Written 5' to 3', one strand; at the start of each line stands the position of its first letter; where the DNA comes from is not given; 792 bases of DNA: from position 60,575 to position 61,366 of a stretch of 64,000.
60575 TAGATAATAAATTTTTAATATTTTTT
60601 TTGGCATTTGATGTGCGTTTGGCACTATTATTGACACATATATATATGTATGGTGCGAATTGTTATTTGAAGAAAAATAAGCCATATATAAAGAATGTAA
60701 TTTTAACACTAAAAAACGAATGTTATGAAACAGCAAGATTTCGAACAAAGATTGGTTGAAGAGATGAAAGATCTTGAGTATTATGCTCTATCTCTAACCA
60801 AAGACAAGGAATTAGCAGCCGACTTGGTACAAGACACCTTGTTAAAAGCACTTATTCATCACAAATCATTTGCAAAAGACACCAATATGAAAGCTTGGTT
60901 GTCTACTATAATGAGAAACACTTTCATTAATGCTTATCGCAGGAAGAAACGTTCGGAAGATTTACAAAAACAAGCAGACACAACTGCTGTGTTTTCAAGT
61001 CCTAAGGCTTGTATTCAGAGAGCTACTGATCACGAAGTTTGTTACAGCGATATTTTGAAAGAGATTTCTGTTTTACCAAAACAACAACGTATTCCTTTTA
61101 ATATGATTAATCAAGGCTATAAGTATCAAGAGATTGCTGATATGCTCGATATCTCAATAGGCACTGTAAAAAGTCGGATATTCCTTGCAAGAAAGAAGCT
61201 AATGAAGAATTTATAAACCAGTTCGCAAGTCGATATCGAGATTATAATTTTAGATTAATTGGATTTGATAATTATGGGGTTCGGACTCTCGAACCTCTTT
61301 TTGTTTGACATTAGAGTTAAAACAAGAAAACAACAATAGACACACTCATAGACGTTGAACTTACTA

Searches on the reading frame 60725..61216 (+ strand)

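Call 61: search_protein_families(library=pfam, proteins=[window:60725-61216:+], max_evalue=0.00001)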
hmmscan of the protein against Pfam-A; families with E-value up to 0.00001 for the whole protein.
window:60725-61216:+ (163 aa): 5 families
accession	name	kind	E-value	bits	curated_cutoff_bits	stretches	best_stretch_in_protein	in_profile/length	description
PF08281.18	Sigma70_r4_2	-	1.5e-14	53.8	25.7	1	110-159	4-54/54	Sigma-70, region 4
PF04542.20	Sigma70_r2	-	3.3e-14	52.9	24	1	14-76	6-70/71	Sigma-70 region 2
PF07638.17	Sigma70_ECF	-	8.4e-07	29.5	21.1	1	31-162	49-182/185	ECF sigma factor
PF04545.22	Sigma70_r4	-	1.5e-06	28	24.1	1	129-159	18-48/50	Sigma-70, region 4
PF22029.2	PhyR_sigma2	-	7.7e-06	26.3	27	0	20-63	11-54/55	Sigma2 domain of PhyR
